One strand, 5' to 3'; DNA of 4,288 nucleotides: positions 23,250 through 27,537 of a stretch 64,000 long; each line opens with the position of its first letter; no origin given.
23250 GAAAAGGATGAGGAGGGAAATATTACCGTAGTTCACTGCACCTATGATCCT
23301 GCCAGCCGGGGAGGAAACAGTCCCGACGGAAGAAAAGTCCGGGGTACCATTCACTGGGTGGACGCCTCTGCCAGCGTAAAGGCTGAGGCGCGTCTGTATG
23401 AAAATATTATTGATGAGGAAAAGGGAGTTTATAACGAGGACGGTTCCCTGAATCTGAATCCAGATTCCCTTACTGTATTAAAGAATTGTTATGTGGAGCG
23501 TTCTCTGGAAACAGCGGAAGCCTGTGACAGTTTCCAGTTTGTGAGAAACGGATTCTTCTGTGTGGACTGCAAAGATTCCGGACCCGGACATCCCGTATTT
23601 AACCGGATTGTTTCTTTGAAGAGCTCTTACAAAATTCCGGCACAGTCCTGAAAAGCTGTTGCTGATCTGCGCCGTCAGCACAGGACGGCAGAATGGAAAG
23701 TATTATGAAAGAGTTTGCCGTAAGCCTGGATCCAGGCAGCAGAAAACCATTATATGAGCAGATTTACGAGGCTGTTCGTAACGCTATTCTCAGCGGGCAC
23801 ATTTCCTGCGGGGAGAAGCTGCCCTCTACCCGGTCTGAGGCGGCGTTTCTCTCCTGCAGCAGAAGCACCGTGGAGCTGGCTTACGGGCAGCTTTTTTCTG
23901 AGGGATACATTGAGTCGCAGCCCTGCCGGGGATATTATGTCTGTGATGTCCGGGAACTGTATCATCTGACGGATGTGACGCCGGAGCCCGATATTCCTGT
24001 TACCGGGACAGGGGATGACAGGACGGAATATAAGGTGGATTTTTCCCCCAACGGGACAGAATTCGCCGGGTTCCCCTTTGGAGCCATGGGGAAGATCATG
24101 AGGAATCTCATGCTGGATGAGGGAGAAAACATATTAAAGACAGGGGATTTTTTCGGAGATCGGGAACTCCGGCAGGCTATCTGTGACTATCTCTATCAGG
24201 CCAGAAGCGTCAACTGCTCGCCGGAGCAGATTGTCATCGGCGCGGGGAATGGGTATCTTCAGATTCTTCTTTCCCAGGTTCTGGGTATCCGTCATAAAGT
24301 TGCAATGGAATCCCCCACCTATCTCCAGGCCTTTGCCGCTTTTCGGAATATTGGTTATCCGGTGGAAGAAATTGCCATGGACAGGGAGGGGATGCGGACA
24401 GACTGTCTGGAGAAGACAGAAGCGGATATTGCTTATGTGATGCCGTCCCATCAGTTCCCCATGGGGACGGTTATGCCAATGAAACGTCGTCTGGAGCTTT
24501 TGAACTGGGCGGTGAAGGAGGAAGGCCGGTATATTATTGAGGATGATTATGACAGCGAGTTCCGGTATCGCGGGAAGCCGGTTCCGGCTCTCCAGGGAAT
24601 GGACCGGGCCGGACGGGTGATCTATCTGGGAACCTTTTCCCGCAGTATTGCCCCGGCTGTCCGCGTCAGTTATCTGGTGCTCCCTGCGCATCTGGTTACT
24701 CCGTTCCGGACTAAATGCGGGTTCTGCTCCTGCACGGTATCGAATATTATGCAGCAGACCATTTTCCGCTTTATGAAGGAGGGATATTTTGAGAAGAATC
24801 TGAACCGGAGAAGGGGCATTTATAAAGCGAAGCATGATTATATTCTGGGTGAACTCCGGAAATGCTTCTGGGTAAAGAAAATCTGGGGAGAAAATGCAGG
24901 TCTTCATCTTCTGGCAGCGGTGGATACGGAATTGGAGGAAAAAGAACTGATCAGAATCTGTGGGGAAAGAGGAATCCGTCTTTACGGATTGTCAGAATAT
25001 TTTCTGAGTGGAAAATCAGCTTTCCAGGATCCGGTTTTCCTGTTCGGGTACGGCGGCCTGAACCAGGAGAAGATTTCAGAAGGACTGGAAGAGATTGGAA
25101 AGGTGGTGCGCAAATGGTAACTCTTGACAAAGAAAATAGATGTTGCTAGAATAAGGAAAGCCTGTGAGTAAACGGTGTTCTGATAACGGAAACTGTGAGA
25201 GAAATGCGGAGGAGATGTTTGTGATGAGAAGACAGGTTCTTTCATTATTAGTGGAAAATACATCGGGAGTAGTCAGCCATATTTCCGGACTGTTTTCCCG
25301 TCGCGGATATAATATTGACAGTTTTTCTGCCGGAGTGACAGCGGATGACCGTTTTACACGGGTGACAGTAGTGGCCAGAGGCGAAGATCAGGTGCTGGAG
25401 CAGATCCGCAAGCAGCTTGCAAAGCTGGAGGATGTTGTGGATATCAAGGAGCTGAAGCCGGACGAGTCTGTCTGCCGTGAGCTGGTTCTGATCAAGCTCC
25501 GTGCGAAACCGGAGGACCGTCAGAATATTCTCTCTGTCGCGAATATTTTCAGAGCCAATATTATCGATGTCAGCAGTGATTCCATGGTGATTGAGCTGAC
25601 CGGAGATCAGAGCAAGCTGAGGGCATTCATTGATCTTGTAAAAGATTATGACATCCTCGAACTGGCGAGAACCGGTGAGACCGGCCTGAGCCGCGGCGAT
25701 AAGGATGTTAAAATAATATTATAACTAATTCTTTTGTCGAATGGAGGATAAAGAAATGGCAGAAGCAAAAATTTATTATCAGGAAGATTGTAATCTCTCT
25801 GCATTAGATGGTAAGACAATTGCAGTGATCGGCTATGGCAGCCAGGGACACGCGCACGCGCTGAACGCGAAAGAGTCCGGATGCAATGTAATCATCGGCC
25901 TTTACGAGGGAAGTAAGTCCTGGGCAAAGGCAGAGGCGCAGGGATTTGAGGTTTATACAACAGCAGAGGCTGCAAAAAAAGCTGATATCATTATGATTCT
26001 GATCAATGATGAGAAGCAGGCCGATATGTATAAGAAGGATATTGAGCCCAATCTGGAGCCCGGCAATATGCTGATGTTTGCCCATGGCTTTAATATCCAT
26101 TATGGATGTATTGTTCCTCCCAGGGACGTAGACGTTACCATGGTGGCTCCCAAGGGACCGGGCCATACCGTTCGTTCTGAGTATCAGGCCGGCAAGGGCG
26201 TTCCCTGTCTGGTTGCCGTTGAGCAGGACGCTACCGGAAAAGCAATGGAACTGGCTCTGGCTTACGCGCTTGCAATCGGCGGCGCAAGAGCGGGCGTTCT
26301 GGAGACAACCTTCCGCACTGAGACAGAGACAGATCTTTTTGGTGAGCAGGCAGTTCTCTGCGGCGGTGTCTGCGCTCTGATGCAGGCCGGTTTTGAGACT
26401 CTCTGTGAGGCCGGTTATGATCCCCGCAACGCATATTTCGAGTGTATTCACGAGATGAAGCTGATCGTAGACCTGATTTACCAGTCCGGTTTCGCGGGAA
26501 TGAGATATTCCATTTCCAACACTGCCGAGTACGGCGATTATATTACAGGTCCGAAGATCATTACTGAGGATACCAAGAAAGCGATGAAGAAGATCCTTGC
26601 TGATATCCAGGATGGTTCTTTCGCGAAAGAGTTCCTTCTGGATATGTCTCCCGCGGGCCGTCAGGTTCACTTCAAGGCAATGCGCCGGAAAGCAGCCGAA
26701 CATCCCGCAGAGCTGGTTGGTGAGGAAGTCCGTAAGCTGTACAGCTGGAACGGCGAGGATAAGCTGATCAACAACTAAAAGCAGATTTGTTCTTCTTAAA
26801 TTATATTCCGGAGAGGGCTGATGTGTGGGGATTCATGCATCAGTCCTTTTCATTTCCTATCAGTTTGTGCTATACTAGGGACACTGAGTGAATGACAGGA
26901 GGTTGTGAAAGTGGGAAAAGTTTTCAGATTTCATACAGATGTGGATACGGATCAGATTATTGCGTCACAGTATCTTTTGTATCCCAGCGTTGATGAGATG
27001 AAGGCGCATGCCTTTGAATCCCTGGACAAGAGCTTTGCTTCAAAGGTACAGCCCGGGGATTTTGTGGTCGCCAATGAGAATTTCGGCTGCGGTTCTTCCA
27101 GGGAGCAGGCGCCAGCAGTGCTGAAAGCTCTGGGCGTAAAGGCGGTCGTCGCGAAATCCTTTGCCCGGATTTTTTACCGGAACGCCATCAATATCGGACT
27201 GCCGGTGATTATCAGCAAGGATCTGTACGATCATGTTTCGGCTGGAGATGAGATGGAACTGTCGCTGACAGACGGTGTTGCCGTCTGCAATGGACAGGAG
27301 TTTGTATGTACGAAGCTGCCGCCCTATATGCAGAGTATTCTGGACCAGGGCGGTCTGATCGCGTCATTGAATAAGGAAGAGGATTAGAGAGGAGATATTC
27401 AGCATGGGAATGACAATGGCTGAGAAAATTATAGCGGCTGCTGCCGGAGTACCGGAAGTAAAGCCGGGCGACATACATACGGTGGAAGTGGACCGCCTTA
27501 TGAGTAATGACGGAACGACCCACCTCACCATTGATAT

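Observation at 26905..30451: Two divergent LeuD-LeuC-family pairs in tandem with no leuA or leuB in the window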

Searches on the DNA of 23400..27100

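Call 44: search_rna_families(source=window, start=23400, end=27100, threshold=evalue, max_evalue=1)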
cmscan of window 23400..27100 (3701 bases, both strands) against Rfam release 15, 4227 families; matches with E-value up to 1: 1.
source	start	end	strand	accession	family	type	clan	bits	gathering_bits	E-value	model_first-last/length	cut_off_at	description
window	23808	23857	+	RF03595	mir-3569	Gene; miRNA;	-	22.8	50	0.3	1-58/58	no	mir-3569 microRNA precursor family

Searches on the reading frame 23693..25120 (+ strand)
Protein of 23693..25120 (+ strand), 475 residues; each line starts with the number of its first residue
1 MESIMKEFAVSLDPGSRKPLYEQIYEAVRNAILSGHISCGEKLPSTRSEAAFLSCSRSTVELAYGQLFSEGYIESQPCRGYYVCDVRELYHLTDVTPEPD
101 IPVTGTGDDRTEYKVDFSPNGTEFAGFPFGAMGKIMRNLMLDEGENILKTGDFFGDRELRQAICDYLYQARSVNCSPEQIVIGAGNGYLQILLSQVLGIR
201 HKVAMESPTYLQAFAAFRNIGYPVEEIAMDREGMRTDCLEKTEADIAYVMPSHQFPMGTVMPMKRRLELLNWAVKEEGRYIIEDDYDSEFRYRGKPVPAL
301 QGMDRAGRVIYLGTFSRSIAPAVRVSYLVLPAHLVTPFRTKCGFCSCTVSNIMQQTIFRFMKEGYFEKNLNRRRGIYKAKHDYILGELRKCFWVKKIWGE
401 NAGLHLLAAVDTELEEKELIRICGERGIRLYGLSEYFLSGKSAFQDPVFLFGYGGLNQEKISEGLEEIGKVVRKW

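Call 4: search_protein_families(library=ncbifam, proteins=[window:23693-25120:+], max_evalue=0.00001)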
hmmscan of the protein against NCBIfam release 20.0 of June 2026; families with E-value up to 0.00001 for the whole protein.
window:23693-25120:+ (475 aa): 23 families
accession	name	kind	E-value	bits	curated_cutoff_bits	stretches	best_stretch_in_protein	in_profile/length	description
NF052282.1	PLP_TF_PdxR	equivalog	2.1e-150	501.7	320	1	19-468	1-447/448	MocR-like pyridoxine biosynthesis transcription factor PdxR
NF052285.1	GABA_TF_GabR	exception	9.5e-111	370.8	600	1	21-471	1-455/456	MocR-like transcriptional regulator GabR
NF052281.1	rhizopine_MocR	equivalog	2.5e-99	333.1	650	1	9-471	8-478/479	rhizopine catabolism transcriptional regulator MocR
NF052290.2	MocR_like_YczR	exception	2.4e-37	128.7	487.4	1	16-439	16-428/458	MocR-like transcription factor YczR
NF052286.1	ecto_TF_EhuR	exception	3.9e-34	118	480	1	16-473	8-450/458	MocR-like ectoine utilization transcription factor EhuR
TIGR04461.1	endura_MppQ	equivalog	9.1e-24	84.2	540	1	126-423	26-336/392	enduracididine biosynthesis enzyme MppQ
NF012025.0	PRK15481.1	equivalog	1.2e-21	77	573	2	152-391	116-357/432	MocR-like B6 salvage transcription factor PtsJ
NF041364.1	GntC_guanitoxin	equivalog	1.8e-13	50.1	415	1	142-395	25-287/356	guanitoxin biosynthesis PLP-dependent (S)-gamma-hydroxy-L-arginine cyclodehydratase GntC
NF004770.0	PRK06108.1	subfamily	5.7e-11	41.8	422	1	155-364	74-292/396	pyridoxal phosphate-dependent aminotransferase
NF047563.1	modulin_PmtR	equivalog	7.6e-11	42.1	200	1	12-84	5-77/125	PSM export ABC transporter transcriptional regulator PmtR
NF005601.0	PRK07337.1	equivalog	3.8e-09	36.1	496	1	155-390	73-310/394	pyridoxal phosphate-dependent aminotransferase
NF007292.0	PRK09764.1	equivalog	5.2e-08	32.4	281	1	16-93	2-79/240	GntR family transcriptional regulator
NF041091.1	asp_aminotase_Arch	equivalog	7.2e-08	31.7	550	1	148-390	58-301/376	aspartate aminotransferase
NF006514.0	PRK08960.1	equivalog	1.2e-07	30.9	554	1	155-391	70-308/388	pyridoxal phosphate-dependent aminotransferase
NF053730.1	TransRegRv1152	equivalog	2.2e-07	30.8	170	1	10-84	7-81/120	Rv1152 family transcriptional regulator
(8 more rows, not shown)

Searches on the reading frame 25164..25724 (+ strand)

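Call 4: search_protein_families(library=ncbifam, proteins=[window:25164-25724:+], max_evalue=0.00001)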
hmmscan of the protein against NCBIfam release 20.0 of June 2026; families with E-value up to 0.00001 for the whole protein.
window:25164-25724:+ (186 aa): 4 families
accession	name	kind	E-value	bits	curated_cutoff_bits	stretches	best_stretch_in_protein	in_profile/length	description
NF008864.0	PRK11895.1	equivalog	3.7e-59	199.1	119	1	22-182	2-162/164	acetolactate synthase small subunit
TIGR00119.1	acolac_sm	equivalog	3.5e-56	189.5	56.9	1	23-179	2-158/158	acetolactate synthase small subunit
NF006036.0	PRK08178.1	equivalog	8.2e-16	57.8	128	1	21-106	12-96/102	acetolactate synthase small subunit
NF005233.0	PRK06737.1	equivalog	1.8e-06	27.9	102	1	25-96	4-75/76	ACT domain-containing protein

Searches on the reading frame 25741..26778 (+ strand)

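Call 4: search_protein_families(library=ncbifam, proteins=[window:25741-26778:+], max_evalue=0.00001)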
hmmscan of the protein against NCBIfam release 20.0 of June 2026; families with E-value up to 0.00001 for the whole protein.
window:25741-26778:+ (345 aa): 6 families
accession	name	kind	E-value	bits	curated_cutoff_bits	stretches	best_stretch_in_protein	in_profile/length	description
NF004017.0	PRK05479.1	equivalog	8.9e-164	544.1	336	1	9-342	2-333/337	ketol-acid reductoisomerase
TIGR00465.1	ilvC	equivalog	1.4e-134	448.1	226.15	1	22-337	1-313/314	ketol-acid reductoisomerase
NF009940.0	PRK13403.1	equivalog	1.1e-133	445.2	406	1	10-340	2-329/335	ketol-acid reductoisomerase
NF003557.0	PRK05225.1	equivalog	1.4e-57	195.4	713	2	19-228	32-247/491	ketol-acid reductoisomerase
NF004005.0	PRK05476.2-3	equivalog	5.4e-08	32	275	1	22-86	206-269/418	adenosylhomocysteinase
TIGR00936.1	ahcY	equivalog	1.4e-06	27.4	497.6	1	22-86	203-266/416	adenosylhomocysteinase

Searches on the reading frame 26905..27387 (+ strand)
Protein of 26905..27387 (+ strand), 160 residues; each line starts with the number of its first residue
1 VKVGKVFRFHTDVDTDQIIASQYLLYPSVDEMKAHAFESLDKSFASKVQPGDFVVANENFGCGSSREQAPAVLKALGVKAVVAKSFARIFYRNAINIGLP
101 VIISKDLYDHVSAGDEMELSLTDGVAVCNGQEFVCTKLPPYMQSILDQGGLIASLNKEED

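Call 4: search_protein_families(library=ncbifam, proteins=[window:26905-27387:+], max_evalue=0.00001)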
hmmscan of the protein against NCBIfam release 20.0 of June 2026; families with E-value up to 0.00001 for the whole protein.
window:26905-27387:+ (160 aa): 14 families
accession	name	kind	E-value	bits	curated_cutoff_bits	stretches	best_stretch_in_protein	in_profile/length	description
TIGR02087.1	LEUD_arch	subfamily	1.3e-52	177.7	108.95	1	4-157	1-156/157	LeuD/DmdB family oxidoreductase small subunit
NF040625.1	HacB2_Meth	equivalog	4.7e-49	166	230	1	4-158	6-159/161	homoaconitase small subunit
TIGR02084.1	leud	equivalog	1e-47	161.7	245.85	1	4-155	1-154/156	3-isopropylmalate dehydratase small subunit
NF040604.2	HacB_Meth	equivalog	1.4e-46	158.2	230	1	4-154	5-156/159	homoaconitase small subunit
NF010629.0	PRK14023.1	equivalog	7.4e-42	143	229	1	5-156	3-155/166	homoaconitate hydratase small subunit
NF002458.0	PRK01641.1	subfamily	9e-24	84.2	167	1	11-106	17-124/202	3-isopropylmalate dehydratase small subunit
NF005558.0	PRK07229.1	equivalog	1.9e-20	73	612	1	7-120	476-596/647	aconitate hydratase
TIGR00171.1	leuD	equivalog_domain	7.8e-18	65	116.25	1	12-109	18-129/188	3-isopropylmalate dehydratase small subunit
TIGR01342.1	acon_putative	hypoth_equivalog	2.4e-17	62.4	719.15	1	12-134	480-612/655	putative aconitate hydratase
TIGR00139.1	h_aconitase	equivalog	9.6e-17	60.6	529.9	1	11-99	540-630/709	homoaconitase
TIGR01340.1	aconitase_mito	equivalog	4.3e-10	38.6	825.35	1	41-132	614-706/745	aconitate hydratase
NF006757.0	PRK09277.1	subfamily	1.7e-09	36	686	1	52-102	759-810/888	aconitate hydratase AcnA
TIGR01341.1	aconitase_1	equivalog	4e-09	34.8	945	1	52-107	750-805/876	aconitate hydratase AcnA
NF009520.0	PRK12881.1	subfamily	1.4e-08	33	905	1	52-101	764-814/893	aconitate hydratase AcnA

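Call 5: search_protein_families(library=pfam, proteins=[window:26905-27387:+], max_evalue=0.001)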
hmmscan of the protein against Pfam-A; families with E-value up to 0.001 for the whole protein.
window:26905-27387:+ (160 aa): 1 family
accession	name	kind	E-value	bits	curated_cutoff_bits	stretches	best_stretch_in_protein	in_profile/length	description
PF00694.25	Aconitase_C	-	2.8e-20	73.4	22.8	1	38-99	61-123/131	Aconitase C-terminal domain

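Call 15: search_solved_structures(query=window:26905-27387:+, max_evalue=0.00001, show_alignments=3)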
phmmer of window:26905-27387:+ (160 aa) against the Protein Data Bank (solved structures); distinct sequences matched with E-value up to 0.00001: 8.
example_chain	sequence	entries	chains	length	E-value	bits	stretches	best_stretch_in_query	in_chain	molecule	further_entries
3vba_A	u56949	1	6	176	1.5e-41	145.1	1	4-157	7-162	Isopropylmalate/citramalate isomerase small subunit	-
2pkp_A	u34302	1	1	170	2.9e-35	124.7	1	4-157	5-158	Homoaconitase small subunit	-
1v7l_A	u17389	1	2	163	2.9e-30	108.5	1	3-157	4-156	3-isopropylmalate dehydratase small subunit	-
3q3w_A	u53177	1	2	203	4.8e-13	52.6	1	10-107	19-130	3-isopropylmalate dehydratase small subunit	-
2hcu_A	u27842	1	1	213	1.9e-09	40.9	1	12-112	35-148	3-isopropylmalate dehydratase small subunit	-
3h5e_A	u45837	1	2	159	2.5e-06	30.8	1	10-100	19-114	3-isopropylmalate dehydratase small subunit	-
3h5j_A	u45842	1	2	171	2.9e-06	30.6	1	10-100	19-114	3-isopropylmalate dehydratase small subunit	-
3h5h_A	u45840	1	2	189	3.6e-06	30.3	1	10-100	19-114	3-isopropylmalate dehydratase small subunit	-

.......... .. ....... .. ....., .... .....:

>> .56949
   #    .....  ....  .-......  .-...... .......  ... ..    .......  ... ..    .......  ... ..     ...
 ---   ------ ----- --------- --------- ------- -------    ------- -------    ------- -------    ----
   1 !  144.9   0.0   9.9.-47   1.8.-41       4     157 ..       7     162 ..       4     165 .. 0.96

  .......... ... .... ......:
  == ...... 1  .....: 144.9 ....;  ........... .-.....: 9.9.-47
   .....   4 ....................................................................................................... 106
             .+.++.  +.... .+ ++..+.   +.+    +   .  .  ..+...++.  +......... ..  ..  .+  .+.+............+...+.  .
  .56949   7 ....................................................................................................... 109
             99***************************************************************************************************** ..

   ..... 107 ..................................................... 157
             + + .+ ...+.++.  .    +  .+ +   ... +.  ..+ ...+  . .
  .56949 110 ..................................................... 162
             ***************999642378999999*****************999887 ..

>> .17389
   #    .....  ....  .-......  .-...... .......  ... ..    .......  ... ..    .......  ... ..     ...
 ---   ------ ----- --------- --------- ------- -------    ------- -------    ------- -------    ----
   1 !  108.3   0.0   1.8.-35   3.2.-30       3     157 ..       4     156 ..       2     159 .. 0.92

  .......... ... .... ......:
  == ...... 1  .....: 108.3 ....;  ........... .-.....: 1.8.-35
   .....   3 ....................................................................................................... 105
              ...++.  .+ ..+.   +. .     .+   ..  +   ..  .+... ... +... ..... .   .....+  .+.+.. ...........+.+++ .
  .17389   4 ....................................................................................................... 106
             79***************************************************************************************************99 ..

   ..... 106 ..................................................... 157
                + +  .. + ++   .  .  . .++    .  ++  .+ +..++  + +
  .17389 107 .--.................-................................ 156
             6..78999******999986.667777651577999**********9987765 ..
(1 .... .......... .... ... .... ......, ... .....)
